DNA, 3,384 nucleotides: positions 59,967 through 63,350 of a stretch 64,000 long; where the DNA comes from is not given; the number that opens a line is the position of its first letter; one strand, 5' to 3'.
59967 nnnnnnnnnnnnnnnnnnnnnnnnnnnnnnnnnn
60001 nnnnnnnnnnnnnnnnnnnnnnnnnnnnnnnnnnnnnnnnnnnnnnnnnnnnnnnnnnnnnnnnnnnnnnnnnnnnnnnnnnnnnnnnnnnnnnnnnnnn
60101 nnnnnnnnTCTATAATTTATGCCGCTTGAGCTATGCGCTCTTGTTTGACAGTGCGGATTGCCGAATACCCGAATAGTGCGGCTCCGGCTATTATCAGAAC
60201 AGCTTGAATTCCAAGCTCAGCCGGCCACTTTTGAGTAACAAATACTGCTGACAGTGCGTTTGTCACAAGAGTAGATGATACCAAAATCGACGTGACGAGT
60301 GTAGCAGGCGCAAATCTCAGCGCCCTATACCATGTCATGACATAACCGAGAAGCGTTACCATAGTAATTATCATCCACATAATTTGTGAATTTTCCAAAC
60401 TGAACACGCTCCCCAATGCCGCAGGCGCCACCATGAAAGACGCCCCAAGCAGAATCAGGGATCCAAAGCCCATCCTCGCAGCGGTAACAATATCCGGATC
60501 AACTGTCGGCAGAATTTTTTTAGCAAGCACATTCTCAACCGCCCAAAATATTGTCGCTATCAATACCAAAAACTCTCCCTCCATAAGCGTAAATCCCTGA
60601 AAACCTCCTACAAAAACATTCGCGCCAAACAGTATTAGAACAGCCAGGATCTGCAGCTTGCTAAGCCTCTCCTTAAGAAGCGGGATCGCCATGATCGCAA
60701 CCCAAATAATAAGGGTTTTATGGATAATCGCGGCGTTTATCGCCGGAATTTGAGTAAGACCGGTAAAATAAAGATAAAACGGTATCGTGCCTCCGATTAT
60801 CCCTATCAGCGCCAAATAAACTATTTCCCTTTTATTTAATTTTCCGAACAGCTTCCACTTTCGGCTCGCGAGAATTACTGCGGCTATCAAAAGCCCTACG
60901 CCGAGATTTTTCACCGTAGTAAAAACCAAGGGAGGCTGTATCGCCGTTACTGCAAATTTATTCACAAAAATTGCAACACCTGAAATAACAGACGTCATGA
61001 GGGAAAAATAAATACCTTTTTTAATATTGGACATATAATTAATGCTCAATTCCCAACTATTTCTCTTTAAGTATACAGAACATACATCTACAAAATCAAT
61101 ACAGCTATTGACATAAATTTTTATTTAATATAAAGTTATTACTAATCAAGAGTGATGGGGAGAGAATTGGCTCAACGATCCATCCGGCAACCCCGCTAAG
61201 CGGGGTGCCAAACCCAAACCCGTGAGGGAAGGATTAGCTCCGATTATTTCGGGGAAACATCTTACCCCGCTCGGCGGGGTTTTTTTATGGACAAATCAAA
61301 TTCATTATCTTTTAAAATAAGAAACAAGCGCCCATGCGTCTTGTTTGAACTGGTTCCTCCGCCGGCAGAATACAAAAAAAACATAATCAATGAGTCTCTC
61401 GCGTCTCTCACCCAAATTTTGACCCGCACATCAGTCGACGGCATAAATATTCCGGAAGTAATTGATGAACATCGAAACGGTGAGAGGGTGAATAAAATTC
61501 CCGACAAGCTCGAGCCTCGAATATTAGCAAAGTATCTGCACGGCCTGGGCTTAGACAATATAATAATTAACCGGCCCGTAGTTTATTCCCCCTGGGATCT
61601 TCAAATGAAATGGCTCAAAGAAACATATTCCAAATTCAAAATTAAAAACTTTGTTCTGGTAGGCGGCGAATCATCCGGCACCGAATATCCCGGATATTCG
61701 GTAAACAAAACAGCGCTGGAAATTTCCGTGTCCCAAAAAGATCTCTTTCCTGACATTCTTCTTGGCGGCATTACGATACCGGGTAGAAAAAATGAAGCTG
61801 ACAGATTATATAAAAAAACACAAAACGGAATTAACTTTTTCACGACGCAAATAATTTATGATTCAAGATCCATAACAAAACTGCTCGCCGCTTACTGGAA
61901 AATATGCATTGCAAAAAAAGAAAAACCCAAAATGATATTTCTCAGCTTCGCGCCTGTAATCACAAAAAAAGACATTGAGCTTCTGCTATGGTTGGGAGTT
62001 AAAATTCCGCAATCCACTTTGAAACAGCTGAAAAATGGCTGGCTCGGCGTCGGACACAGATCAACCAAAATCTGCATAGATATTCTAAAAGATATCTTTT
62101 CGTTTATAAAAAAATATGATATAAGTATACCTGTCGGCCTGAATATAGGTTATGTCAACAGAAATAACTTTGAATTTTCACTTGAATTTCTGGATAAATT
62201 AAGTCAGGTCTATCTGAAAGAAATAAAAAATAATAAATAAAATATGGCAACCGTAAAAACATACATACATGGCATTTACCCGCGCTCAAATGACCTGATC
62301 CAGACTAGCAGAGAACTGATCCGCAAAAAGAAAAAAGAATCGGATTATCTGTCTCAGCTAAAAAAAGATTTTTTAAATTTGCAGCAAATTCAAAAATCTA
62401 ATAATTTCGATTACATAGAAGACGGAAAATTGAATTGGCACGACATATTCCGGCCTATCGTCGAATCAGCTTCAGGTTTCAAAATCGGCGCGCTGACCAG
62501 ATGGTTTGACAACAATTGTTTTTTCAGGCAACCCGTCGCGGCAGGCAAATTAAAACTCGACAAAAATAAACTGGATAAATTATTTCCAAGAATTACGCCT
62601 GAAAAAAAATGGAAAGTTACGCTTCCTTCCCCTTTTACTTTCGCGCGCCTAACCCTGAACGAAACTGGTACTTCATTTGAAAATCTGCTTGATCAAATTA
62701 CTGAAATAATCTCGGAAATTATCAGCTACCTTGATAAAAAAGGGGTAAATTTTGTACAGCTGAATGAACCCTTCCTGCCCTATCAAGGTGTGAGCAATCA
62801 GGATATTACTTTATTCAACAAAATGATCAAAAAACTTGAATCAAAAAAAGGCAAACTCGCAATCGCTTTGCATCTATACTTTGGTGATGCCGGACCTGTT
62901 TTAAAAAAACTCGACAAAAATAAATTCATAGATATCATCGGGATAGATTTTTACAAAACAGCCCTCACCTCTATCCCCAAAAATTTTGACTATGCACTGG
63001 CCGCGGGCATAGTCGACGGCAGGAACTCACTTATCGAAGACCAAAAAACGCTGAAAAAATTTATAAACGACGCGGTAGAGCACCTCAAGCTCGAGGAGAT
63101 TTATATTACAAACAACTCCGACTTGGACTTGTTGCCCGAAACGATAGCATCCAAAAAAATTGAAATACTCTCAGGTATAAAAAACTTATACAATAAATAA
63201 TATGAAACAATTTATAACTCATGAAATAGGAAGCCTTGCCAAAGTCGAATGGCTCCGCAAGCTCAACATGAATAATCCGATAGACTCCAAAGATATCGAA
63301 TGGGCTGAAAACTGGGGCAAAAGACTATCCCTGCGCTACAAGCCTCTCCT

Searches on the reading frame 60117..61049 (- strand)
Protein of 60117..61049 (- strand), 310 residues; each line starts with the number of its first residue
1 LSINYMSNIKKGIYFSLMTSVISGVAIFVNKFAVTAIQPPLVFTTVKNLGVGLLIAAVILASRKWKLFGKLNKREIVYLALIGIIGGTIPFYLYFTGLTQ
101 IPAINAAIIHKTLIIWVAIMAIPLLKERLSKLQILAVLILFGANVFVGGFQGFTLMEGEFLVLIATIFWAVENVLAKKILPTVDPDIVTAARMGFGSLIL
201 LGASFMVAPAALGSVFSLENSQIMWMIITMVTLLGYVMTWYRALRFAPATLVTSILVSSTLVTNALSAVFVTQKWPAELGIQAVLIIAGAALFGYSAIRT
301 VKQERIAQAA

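Call 32: search_protein_families(library=pfam, proteins=[window:60117-61049:-], max_evalue=0.001)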
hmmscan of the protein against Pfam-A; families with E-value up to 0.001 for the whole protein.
window:60117-61049:- (310 aa): 1 family
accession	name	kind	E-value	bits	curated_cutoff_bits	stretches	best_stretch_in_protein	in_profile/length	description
PF00892.27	EamA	-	2.1e-27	96.5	28.2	2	11-146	2-132/135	EamA-like transporter family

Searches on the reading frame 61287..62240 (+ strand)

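Call 32: search_protein_families(library=pfam, proteins=[window:61287-62240:+], max_evalue=0.001)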
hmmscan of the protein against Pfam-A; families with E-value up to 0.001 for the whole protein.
window:61287-62240:+ (317 aa): 0 families

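Call 51: search_protein_families(library=ncbifam, proteins=[window:61287-62240:+], max_evalue=0.001)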
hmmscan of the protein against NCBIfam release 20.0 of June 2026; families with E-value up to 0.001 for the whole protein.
window:61287-62240:+ (317 aa): 1 family
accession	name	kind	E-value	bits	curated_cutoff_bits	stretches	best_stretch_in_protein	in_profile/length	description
NF006396.0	PRK08645.1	equivalog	1e-07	30.4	453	1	168-277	477-583/611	bifunctional homocysteine S-methyltransferase/methylenetetrahydrofolate reductase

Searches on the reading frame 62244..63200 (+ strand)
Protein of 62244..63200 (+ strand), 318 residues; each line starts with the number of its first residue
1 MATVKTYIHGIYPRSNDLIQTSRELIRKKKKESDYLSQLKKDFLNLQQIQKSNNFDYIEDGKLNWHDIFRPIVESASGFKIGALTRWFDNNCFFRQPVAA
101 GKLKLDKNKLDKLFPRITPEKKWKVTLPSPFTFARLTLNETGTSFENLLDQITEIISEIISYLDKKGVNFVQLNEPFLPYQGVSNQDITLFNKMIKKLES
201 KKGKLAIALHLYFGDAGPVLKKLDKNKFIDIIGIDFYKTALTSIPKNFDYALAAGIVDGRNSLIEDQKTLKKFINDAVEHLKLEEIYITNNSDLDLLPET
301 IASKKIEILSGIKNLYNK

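Call 51: search_protein_families(library=ncbifam, proteins=[window:62244-63200:+], max_evalue=0.001)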
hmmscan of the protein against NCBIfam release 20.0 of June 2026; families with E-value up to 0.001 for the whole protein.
window:62244-63200:+ (318 aa): 9 families
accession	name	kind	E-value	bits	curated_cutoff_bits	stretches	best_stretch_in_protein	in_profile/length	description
NF003317.0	PRK04326.1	equivalog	7.1e-29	101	406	1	4-308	9-314/340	methionine synthase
NF006350.0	PRK08575.1-4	equivalog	4.6e-28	98.5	361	1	26-310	28-304/309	5-methyltetrahydropteroyltriglutamate--homocysteine methyltransferase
NF005029.0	PRK06438.1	equivalog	3.9e-25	88.9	428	1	3-311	2-290/293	hypothetical protein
NF006349.0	PRK08575.1-2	equivalog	1.8e-23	83.4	322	1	5-315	4-319/323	5-methyltetrahydropteroyltriglutamate--homocysteine methyltransferase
TIGR01371.1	met_syn_B12ind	equivalog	3e-23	82.8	929.95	1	83-298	106-327/754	5-methyltetrahydropteroyltriglutamate--homocysteine S-methyltransferase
NF003556.0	PRK05222.1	equivalog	3.5e-23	82.4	541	1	83-303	105-325/750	5-methyltetrahydropteroyltriglutamate--homocysteine S-methyltransferase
NF006348.0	PRK08575.1-1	equivalog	3.5e-13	49.6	386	1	28-312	30-321/328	5-methyltetrahydropteroyltriglutamate--homocysteine methyltransferase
NF002119.0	PRK00957.1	equivalog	4.5e-13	49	258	1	8-314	6-302/306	methionine synthase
NF006589.0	PRK09121.1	equivalog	3.9e-10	39.3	392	1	4-200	5-206/342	methionine synthase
